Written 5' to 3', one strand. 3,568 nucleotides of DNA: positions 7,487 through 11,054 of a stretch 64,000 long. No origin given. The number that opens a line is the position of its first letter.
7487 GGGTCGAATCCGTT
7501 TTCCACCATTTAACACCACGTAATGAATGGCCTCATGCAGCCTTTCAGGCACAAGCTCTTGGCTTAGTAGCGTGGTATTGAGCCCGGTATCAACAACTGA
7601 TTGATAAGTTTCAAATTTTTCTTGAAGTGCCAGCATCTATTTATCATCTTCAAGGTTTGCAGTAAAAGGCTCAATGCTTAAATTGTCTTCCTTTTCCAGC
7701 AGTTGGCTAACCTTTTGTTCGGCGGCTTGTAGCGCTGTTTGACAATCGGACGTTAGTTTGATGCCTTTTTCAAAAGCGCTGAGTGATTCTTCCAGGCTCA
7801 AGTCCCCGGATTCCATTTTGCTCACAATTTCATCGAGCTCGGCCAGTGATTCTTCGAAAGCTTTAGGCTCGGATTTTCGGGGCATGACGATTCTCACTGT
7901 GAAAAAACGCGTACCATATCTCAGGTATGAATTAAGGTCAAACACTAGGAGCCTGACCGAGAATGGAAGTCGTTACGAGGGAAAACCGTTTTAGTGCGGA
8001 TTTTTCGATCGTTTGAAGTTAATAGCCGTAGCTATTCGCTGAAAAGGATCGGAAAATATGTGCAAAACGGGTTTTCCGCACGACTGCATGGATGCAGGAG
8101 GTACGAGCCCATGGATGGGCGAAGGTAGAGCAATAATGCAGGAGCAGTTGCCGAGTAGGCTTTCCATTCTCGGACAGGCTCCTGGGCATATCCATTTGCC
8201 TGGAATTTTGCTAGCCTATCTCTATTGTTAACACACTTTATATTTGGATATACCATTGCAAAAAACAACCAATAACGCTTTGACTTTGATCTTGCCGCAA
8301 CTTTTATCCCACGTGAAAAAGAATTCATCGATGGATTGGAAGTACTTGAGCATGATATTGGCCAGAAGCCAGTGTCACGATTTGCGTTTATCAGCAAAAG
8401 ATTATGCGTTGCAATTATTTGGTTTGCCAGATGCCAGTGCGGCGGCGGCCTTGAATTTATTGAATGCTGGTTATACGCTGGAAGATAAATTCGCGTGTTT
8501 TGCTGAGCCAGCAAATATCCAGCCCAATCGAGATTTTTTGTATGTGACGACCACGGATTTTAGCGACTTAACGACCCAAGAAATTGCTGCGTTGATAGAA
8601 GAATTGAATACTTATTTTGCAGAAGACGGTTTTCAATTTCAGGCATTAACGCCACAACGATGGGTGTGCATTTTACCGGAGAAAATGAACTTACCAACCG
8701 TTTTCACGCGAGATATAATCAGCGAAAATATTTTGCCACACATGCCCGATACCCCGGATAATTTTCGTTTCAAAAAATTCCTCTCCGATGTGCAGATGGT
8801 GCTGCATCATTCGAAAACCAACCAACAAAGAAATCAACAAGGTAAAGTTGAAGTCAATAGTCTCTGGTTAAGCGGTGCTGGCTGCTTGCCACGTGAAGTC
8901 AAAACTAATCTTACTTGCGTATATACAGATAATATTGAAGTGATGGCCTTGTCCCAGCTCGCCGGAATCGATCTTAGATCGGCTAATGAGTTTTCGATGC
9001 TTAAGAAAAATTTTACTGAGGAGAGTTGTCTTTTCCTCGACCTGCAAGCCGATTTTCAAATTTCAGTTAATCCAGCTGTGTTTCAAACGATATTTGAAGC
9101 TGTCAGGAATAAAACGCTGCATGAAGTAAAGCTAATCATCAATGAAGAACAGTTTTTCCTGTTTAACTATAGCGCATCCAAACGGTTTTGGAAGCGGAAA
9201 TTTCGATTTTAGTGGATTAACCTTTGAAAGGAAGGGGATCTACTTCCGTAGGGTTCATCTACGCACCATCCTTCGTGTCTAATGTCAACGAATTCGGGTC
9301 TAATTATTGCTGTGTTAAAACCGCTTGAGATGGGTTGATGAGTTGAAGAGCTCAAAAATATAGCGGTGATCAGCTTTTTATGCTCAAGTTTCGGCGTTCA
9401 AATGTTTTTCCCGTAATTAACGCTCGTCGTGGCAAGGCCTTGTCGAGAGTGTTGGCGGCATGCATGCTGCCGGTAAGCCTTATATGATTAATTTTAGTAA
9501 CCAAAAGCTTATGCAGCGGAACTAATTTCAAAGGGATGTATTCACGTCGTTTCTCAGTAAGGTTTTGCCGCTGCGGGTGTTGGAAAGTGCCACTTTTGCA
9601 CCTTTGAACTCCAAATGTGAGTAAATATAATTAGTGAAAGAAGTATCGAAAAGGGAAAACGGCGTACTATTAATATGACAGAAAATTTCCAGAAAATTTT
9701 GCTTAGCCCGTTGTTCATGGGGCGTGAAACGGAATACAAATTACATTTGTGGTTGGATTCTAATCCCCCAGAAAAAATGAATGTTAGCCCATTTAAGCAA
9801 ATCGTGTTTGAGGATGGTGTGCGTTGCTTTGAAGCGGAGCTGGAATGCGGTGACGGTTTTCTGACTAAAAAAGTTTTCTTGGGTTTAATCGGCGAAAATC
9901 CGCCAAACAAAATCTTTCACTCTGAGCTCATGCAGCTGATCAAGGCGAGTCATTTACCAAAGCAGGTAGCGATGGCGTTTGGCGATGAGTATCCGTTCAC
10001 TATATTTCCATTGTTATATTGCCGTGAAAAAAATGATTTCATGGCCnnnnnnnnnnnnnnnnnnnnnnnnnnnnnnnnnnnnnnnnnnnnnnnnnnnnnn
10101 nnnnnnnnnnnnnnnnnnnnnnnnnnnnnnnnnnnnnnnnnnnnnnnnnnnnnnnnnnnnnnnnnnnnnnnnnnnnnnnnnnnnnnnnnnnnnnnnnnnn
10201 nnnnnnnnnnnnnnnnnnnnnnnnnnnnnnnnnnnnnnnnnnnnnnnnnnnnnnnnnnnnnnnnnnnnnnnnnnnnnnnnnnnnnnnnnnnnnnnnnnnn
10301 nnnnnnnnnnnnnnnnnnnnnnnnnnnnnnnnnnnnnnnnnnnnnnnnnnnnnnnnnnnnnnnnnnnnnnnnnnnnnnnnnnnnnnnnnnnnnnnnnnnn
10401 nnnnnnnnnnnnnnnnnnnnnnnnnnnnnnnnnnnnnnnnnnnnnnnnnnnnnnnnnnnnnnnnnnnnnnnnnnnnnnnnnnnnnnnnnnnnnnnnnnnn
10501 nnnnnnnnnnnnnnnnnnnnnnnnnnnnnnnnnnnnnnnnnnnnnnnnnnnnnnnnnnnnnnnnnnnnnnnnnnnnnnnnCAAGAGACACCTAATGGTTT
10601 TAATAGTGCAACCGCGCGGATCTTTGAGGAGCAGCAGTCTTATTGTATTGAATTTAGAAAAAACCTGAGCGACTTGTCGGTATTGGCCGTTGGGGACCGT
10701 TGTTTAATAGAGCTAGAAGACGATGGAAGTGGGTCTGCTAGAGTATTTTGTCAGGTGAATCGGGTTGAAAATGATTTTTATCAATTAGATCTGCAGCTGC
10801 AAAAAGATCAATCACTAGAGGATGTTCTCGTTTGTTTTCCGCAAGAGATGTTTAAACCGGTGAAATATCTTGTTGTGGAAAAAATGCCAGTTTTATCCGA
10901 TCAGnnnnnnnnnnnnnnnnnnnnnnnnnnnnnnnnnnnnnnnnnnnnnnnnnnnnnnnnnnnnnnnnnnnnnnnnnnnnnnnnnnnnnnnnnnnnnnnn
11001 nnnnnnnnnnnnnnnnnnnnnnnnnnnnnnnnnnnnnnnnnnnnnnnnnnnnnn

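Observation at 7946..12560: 4.6 kb three-gene island of unknown function splitting the conserved xseB-ispA-dxs and rimP-nusA-infB blocks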

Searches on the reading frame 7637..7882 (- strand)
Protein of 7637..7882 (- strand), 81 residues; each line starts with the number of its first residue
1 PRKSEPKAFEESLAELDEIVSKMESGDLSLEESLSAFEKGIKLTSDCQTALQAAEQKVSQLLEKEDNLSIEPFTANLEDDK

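Call 113: search_protein_families(library=pfam, proteins=[window:7637-7882:-], max_evalue=0.00001)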
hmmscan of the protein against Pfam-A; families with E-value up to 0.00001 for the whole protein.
window:7637-7882:- (81 aa): 1 family
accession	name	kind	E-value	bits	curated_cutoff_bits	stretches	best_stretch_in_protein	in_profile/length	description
PF02609.21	Exonuc_VII_S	-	1.8e-21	76.4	24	1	9-59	1-51/52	Exonuclease VII small subunit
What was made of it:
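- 7637..7882 (-): xseB (exonuclease VII small subunit, 81 aa), transcribed divergently from g1. It is the fixed left neighbour of the operon in relatives. Pfam Exonuc_VII_S 1.8e-21 (call 113).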

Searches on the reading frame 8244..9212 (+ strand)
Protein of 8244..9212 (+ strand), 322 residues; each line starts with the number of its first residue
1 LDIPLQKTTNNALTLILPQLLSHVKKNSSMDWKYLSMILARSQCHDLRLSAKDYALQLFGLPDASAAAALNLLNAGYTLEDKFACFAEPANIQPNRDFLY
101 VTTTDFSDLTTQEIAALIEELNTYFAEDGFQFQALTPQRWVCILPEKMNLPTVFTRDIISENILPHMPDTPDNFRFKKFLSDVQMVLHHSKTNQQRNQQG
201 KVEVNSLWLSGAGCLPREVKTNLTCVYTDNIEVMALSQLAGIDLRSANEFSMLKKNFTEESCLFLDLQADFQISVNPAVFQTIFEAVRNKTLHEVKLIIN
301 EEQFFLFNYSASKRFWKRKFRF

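Call 5: search_protein_families(library=pfam, proteins=[window:8244-9212:+], max_evalue=1)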
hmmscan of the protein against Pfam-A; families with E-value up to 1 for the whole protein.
window:8244-9212:+ (322 aa): 1 family
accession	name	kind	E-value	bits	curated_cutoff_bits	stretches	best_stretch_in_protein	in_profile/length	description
PF10143.14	PhosphMutase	-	0.007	16.7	21.5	1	101-193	72-170/170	2,3-bisphosphoglycerate-independent phosphoglycerate mutase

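Call 6: search_protein_families(library=ncbifam, proteins=[window:8244-9212:+], max_evalue=1)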
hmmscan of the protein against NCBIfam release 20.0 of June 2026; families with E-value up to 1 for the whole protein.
window:8244-9212:+ (322 aa): 4 families
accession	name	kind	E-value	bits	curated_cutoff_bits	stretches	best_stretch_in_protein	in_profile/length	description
TIGR00306.2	apgM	subfamily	1e-11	44.5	320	1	65-216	72-229/403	2,3-bisphosphoglycerate-independent phosphoglycerate mutase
NF003242.0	PRK04200.1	equivalog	3e-11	42.8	426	1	108-217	113-224/395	cofactor-independent phosphoglycerate mutase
TIGR02535.1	hyp_Hser_kinase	hypoth_equivalog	9.7e-10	37.8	446.3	1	108-217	113-225/397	proposed homoserine kinase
NF003104.0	PRK04024.1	equivalog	0.093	11.5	489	1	178-217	195-234/412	2,3-bisphosphoglycerate-independent phosphoglycerate mutase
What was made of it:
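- On apgM (cofactor-independent phosphoglycerate mutase): TIGR00306 at 44.5 bits against 320, covering only model positions 72-229 of 403 (call 6).
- Partial apgM similarity (call 6).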

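Call 16: list_cluster_members(proteins=[P0001, window:8244-9212:+, window:11533-12243:+, window:12562-13014:+, P0002])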
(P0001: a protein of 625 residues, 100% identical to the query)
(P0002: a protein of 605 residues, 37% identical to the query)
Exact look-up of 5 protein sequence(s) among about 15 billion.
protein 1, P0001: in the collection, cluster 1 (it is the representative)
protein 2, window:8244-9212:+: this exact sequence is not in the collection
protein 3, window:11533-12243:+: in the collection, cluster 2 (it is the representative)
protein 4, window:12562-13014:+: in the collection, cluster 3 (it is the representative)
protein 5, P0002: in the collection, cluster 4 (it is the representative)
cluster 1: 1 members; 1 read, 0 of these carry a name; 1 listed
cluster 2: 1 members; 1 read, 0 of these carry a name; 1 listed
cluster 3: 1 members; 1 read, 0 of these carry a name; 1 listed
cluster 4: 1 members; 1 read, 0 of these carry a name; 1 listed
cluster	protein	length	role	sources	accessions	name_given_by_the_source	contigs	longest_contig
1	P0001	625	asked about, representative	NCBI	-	-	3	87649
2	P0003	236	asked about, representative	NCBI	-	-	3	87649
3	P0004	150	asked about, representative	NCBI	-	-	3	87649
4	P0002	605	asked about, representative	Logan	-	-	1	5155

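Call 24: find_homologous_proteins(query=window:8244-9212:+, max_evalue=0.001)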
Query window:8244-9212:+ (322 aa): 3 proteins with E <= 0.001 among 2006 candidates.
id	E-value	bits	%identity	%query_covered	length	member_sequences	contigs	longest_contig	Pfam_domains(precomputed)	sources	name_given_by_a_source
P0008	3.4e-210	715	100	99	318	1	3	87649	-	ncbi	-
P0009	4.5e-70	255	42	96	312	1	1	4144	-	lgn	-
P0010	2.2e-67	246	39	98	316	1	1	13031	-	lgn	-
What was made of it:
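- Checked: The NCBI-derived copy starts 4 codons later and is 318 aa (call 24).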

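Call 26: find_encoding_contigs(protein=P0010, flank=10000, max_places=4)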
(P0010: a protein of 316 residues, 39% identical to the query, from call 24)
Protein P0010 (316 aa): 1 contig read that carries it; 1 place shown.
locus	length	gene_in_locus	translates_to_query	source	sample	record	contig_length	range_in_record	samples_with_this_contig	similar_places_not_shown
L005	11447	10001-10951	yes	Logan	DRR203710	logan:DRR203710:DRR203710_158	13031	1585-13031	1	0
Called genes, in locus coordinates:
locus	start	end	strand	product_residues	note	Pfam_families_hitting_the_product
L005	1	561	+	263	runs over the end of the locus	-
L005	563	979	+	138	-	PF00293:NUDIX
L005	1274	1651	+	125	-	PF18902:DUF5658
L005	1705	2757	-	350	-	PF03150:CCP_MauG, PF00034:Cytochrom_C (weak)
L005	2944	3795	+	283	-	PF20560:MotA_N, PF01618:MotA_ExbB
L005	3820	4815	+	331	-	PF13677:MotB_plug, PF00691:OmpA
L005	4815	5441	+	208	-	PF13650:Asp_protease_2, PF13975:gag-asp_proteas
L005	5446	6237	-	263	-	PF02649:GCHY-1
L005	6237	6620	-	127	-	PF01242:PTPS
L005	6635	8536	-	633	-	PF13292:DXP_synthase_N, PF00456:Transketolase_N (faint), PF02775:TPP_enzyme_C (faint), PF02779:Transket_pyr, PF02780:Transketolase_C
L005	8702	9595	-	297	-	PF00348:polyprenyl_synt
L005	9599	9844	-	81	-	PF02609:Exonuc_VII_S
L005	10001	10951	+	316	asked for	-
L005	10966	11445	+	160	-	?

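Call 27: find_encoding_contigs(protein=P0009, flank=10000, max_places=4)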
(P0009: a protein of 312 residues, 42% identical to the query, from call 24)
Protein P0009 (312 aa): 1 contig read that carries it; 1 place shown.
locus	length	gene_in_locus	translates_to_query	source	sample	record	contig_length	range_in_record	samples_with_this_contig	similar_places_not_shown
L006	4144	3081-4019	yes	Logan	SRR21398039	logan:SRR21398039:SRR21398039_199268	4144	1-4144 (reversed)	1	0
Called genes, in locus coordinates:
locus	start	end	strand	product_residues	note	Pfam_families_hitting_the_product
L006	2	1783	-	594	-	?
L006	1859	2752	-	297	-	PF00348:polyprenyl_synt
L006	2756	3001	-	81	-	PF02609:Exonuc_VII_S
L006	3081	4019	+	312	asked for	-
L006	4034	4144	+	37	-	?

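Call 32: search_solved_structures(query=A3, max_evalue=1, show_alignments=1)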
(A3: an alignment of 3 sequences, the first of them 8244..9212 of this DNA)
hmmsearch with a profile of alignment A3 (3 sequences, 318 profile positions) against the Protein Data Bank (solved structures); distinct sequences matched with E-value up to 1: 1.
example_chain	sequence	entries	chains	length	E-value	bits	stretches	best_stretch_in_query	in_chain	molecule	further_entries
6ulw_A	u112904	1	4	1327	0.48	12.8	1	215-286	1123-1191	Amino acid adenylation domain-containing protein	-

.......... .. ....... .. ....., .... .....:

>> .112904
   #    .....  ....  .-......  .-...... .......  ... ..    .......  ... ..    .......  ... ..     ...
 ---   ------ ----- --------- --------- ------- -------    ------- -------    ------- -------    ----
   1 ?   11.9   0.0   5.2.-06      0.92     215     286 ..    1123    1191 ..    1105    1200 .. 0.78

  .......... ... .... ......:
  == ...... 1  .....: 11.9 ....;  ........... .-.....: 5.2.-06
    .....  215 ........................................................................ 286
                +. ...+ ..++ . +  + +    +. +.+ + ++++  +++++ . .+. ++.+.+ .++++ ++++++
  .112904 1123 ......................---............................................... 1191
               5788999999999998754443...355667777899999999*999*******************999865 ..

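Call 46: search_protein_families(library=padloc, proteins=[window:8244-9212:+], max_evalue=1)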
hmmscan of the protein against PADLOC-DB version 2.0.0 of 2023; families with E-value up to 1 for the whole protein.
window:8244-9212:+ (322 aa): 0 families

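Call 47: search_protein_families(library=phrogs, proteins=[window:8244-9212:+], max_evalue=1)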
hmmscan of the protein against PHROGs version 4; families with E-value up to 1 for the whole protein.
window:8244-9212:+ (322 aa): 2 families
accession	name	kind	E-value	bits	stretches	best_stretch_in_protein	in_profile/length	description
phrog_16545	-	DNA, RNA and nucleotide metabolism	0.086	14.1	0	92-165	61-134/154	ParB-like partition protein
phrog_27140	-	unknown function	0.53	11.4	1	197-239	49-90/154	-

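Call 79: search_solved_structures(query=A9, max_evalue=10, show_alignments=2)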
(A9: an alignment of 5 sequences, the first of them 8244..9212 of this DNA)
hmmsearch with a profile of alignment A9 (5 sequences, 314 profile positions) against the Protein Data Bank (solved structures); distinct sequences matched with E-value up to 10: 0.
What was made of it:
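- On apgM (cofactor-independent phosphoglycerate mutase): No PDB match (calls 32, 79).
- Its C-terminal part is too short for the metalloenzyme domain, and there is no PDB hit (calls 32, 79).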

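Call 88: find_related_loci(query=A9, collection=viral_contigs, flank=8000)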
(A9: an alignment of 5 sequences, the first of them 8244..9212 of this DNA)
Query A9 (322 aa) in viral_contigs; peptide patterns used: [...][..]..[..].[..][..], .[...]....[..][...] (x = any residue, [..] = any of these).
29 stretches matched a pattern, but none encodes a relative of the query by tblastn (E <= 1e-3).

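Call 89: search_dna_similar(query=window:8244-9212:+, collection=plasmids, mode=protein, max_evalue=0.01, max_rows=10)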
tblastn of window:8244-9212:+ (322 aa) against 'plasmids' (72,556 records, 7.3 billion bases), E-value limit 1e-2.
Records with a match: 5; places in all: 5; records where one place covers at least 80% of the query: 0.
Best place of each record, by identity: <60% 5.
By first word of the organism name: Ralstonia 2; Neisseria 2; Piscirickettsia 1.
By predicted mobility (MOB-suite, as given by PLSDB): non-mobilizable 4; mobilizable 1.
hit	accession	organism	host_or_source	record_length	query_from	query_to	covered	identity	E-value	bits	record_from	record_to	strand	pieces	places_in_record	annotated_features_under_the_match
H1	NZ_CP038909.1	Piscirickettsia salmonis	Oncorhynchus kisutch,cell culture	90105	86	318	72%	24.6%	1e-10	70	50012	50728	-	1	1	hypothetical protein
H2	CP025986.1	Ralstonia solanacearum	Cucurbita maxima,culture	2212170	83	271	59%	25.9%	3e-6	56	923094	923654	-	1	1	hypothetical protein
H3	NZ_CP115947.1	Ralstonia solanacearum MolK2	Musa sp.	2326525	83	215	41%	27.8%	3e-6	56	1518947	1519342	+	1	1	record has no annotation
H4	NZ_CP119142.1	Neisseria gonorrhoeae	Homo sapiens,whole organism,synovial ...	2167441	101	209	34%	24.8%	7e-5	52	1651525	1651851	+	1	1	none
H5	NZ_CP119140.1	Neisseria gonorrhoeae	Homo sapiens,whole organism,blood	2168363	101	209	34%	24.8%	7e-5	52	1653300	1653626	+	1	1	none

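Call 92: get_annotated_region(hit=H2, flank=5000)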
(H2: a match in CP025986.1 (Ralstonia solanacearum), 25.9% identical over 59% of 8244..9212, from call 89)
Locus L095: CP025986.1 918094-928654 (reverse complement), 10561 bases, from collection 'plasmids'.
description: Ralstonia solanacearum strain RSCM plasmid p-unname2, complete sequence
organism: Ralstonia solanacearum (NCBI taxid 305)
taxonomy: Bacteria; Pseudomonadota; Betaproteobacteria; Burkholderiales; Burkholderiaceae; Ralstonia; Ralstonia solanacearum
host: -; source: Cucurbita maxima,culture; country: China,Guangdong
typing (MOB-suite, as given by PLSDB): mobilizable; relaxase MOBP,MOBP
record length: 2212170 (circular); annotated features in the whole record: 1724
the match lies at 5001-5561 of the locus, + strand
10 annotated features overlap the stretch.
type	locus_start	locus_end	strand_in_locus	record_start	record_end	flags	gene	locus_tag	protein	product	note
CDS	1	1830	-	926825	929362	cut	-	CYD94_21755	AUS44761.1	DNA internalization-related competence protein ComEC/Rec2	-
CDS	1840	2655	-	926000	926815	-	-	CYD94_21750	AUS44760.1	TatD family deoxyribonuclease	-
CDS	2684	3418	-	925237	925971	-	lolD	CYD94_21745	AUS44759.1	lipoprotein-releasing system ATP-binding protein LolD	-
CDS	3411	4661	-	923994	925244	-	-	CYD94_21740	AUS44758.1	lipoprotein-releasing system transmembrane subunit LolC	-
CDS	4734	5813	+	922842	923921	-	-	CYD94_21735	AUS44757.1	hypothetical protein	-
CDS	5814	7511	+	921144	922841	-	recJ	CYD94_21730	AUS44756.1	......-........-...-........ exonuclease RecJ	-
CDS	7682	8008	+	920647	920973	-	-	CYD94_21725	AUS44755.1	ferredoxin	-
CDS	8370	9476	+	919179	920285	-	-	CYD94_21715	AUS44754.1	site-specific integrase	-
CDS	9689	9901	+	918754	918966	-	-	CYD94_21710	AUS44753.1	hypothetical protein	-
CDS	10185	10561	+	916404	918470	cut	-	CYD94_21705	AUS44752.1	hypothetical protein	-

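Call 93: get_annotated_region(hit=H4, flank=5000)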
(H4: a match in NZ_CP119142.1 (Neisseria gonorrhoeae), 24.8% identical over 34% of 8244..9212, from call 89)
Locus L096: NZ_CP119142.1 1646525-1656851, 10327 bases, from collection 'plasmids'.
description: Neisseria gonorrhoeae strain 2022NG-0032 plasmid p2022NG-0032_1, complete sequence
organism: Neisseria gonorrhoeae (NCBI taxid 485)
taxonomy: Bacteria; Pseudomonadota; Betaproteobacteria; Neisseriales; Neisseriaceae; Neisseria; Neisseria gonorrhoeae
host: -; source: Homo sapiens,whole organism,synovial fluid; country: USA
typing (MOB-suite, as given by PLSDB): non-mobilizable
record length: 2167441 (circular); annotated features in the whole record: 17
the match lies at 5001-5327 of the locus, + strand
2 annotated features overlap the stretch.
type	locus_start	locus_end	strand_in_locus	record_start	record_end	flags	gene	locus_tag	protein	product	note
predicted_resistance_gene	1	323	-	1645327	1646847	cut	farB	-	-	fatty acid resistance MFS efflux transporter permease subunit FarB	predicted by amrfinderplus; class EFFLUX; identity 99.41%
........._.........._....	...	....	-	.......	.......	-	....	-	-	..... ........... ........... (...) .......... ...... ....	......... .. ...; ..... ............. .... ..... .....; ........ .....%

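Call 94: get_annotated_region(hit=H1, flank=5000)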
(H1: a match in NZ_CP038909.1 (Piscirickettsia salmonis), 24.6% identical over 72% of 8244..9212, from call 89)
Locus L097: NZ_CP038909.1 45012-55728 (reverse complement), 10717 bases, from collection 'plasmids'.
description: Piscirickettsia salmonis strain Psal-009 plasmid unnamed1, complete sequence
organism: Piscirickettsia salmonis (NCBI taxid 1238)
taxonomy: Bacteria; Pseudomonadota; Gammaproteobacteria; Thiotrichales; Piscirickettsiaceae; Piscirickettsia; Piscirickettsia salmonis
host: -; source: Oncorhynchus kisutch,cell culture; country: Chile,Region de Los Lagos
typing (MOB-suite, as given by PLSDB): non-mobilizable
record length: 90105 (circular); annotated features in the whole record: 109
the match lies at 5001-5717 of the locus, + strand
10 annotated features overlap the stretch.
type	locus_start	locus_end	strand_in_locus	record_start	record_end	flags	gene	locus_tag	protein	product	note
CDS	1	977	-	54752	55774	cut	-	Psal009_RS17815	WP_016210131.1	hypothetical protein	-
CDS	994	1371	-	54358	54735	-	-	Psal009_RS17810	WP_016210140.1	hypothetical protein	-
CDS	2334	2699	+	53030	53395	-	-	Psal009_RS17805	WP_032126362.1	IS630 transposase-related protein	-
CDS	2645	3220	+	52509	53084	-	-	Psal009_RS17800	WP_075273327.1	IS630 family transposase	-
CDS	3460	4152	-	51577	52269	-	-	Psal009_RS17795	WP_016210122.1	hypothetical protein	-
CDS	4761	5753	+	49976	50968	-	-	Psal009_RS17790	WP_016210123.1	hypothetical protein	-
CDS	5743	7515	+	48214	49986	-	recJ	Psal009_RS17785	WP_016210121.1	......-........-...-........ exonuclease RecJ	GO:0006310 - DNA recombination [Evidence IEA]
CDS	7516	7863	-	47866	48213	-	-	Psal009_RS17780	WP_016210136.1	DUF4286 family protein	-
CDS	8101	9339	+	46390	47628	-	-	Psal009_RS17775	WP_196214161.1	cysteine desulfurase-like protein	-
CDS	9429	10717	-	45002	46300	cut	-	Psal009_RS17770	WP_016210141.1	MFS transporter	GO:0055085 - transmembrane transport [Evidence IEA]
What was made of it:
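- On RpfE-type (recJ-linked) protein family: Both genes lie immediately upstream of recJ (calls 92, 94).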

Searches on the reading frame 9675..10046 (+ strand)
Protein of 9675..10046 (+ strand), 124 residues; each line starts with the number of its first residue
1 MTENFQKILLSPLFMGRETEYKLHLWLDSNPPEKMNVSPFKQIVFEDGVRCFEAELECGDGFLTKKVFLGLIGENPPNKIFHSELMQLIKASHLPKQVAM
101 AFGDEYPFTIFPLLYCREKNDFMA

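Call 75: search_protein_families(library=pfam, proteins=[window:9675-10046:+], max_evalue=10)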
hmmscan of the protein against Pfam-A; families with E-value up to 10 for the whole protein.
seq(124 aa): 0 families
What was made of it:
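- Tried and rejected: Pfam scans of g2 split into domain-sized segments from three divergent members found nothing credible (call 75).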

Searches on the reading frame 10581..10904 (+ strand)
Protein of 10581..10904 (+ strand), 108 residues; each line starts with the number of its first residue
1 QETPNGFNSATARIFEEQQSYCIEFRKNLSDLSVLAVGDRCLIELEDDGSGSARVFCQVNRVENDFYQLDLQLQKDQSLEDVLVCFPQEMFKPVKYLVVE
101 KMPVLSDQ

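Call 75: search_protein_families(library=pfam, proteins=[window:10581-10904:+], max_evalue=10)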
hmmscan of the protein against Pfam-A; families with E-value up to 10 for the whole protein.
seq(108 aa): 3 families
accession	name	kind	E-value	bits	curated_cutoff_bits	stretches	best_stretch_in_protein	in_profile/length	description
PF16745.11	RsgA_N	-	0.069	13.4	27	1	25-51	29-52/54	RsgA N-terminal domain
PF06521.16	PAR1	-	0.071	13.2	25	1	22-77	3-56/156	PAR1 protein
PF07258.19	COMM_domain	-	0.14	12.7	22.4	1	60-92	22-55/64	COMM domain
